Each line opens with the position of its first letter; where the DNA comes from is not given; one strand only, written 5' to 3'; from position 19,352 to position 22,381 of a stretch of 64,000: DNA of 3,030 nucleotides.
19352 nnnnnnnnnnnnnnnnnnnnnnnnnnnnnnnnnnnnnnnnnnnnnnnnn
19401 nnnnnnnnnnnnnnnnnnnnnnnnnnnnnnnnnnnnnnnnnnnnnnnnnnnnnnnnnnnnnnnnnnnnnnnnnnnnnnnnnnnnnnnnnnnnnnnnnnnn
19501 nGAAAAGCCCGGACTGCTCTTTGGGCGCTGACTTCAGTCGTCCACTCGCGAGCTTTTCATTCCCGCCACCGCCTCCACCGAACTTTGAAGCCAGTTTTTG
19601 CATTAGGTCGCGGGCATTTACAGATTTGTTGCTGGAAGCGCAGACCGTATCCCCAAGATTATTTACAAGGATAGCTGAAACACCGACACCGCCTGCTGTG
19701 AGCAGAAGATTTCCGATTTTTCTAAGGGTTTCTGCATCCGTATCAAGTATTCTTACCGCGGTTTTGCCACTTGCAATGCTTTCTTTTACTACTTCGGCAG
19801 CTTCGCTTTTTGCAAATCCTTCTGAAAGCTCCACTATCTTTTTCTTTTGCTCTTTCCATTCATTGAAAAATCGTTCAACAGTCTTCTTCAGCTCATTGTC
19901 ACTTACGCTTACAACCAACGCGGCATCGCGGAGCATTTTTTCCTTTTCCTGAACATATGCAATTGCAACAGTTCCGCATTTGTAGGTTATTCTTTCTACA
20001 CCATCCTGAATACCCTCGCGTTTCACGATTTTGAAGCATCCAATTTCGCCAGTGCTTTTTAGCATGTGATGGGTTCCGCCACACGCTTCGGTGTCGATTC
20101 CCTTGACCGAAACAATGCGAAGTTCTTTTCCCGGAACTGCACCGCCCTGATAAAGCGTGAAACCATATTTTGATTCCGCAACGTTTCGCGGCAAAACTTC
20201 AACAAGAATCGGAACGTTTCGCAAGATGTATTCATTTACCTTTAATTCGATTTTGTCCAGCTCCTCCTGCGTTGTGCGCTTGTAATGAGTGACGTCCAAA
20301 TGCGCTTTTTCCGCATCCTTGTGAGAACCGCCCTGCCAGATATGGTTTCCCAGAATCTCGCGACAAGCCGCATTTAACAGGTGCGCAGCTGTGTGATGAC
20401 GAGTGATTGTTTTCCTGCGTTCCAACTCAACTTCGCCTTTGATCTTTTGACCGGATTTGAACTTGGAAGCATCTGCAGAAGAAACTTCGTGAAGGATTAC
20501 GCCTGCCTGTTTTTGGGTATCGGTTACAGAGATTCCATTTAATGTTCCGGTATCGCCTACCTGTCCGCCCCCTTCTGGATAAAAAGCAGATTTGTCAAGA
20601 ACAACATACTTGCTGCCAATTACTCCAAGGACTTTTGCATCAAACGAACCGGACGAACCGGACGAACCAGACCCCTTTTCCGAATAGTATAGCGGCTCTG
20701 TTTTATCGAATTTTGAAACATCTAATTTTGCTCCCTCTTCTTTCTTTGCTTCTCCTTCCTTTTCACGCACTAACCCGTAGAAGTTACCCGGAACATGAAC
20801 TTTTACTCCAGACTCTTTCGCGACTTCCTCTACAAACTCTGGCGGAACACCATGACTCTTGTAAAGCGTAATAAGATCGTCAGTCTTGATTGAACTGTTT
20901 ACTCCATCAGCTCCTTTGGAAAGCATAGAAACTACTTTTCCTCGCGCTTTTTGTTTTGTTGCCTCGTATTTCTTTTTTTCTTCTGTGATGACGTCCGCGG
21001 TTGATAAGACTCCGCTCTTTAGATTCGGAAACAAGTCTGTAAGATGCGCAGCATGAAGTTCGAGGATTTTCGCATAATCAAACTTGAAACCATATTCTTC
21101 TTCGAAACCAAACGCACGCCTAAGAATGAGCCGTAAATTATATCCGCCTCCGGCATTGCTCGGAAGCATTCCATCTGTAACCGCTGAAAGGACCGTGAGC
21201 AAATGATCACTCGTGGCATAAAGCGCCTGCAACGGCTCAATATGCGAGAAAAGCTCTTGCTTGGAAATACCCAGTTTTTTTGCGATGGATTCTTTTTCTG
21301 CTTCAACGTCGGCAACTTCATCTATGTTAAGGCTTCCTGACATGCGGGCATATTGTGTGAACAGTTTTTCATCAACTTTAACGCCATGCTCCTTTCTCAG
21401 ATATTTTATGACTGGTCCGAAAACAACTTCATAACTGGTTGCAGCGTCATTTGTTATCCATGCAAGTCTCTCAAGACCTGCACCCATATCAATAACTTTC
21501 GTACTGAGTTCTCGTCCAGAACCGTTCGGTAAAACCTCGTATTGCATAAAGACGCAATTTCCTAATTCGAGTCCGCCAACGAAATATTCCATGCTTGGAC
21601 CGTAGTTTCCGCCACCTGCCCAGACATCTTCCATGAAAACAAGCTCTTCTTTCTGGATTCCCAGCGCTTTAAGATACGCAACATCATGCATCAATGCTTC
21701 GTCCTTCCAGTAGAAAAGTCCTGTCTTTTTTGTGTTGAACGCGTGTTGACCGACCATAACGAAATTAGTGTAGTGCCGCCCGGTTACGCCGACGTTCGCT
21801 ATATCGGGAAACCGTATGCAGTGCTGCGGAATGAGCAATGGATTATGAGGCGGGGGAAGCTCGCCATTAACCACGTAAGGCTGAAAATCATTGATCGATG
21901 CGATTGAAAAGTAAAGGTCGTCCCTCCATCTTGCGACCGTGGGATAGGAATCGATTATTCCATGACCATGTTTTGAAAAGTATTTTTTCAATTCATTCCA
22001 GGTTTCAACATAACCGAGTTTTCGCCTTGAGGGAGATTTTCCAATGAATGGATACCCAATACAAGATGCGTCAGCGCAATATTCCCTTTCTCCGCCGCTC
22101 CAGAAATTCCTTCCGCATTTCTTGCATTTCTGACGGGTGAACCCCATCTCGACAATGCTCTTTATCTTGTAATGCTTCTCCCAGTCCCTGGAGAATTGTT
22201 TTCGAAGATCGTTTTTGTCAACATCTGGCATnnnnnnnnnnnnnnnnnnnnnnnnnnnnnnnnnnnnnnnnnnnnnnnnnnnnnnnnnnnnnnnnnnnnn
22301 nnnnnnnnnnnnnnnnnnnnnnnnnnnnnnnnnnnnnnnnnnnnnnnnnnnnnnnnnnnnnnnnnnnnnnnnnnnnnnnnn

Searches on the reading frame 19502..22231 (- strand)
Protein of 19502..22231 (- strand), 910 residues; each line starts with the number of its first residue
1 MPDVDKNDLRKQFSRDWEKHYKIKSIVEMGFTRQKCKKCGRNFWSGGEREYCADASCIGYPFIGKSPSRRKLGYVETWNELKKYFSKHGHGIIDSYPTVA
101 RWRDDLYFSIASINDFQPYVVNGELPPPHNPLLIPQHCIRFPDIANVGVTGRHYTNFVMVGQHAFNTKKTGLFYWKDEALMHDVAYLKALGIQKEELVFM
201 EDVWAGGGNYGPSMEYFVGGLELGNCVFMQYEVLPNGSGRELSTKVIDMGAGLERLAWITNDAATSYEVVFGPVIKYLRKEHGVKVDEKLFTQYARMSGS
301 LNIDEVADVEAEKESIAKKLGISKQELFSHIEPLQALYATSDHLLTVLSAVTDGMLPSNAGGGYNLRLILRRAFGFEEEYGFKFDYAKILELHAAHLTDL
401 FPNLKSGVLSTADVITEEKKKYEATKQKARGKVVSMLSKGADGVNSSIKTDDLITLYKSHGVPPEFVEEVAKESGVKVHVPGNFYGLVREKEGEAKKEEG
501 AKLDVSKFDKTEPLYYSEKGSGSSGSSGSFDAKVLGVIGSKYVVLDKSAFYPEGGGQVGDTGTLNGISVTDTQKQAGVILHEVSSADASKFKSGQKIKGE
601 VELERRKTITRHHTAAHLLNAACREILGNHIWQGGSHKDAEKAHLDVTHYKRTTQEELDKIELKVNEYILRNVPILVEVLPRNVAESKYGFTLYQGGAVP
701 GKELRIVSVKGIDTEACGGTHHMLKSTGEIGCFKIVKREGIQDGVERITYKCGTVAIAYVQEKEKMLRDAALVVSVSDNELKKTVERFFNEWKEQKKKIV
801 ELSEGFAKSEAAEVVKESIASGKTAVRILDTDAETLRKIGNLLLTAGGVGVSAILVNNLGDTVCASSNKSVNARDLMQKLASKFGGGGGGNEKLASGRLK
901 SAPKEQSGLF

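Call 30: find_encoding_contigs(protein=window:19502-22231:-, flank=10000, max_places=1)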
Protein window:19502-22231:- (910 aa): 5 contigs read that carry it; 1 place shown.
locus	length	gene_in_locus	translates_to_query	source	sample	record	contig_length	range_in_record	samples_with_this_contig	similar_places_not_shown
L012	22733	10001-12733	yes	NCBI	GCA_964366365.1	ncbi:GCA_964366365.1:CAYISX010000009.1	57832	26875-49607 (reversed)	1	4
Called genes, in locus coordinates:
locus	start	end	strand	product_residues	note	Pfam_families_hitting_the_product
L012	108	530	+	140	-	-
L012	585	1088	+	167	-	-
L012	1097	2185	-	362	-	-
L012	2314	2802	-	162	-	-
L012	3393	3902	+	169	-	-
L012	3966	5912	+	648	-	PF08915:tRNA-Thr_ED, PF00587:tRNA-synt_2b, PF03129:HGTP_anticodon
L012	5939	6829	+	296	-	-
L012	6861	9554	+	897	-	-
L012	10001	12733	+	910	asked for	PF01411:tRNA-synt_2c, PF07973:tRNA_SAD, PF02272:DHHA1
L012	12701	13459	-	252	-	PF06560:GPI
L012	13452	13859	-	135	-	-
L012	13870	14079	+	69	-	-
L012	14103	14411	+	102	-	PF07883:Cupin_2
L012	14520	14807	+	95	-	-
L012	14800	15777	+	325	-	-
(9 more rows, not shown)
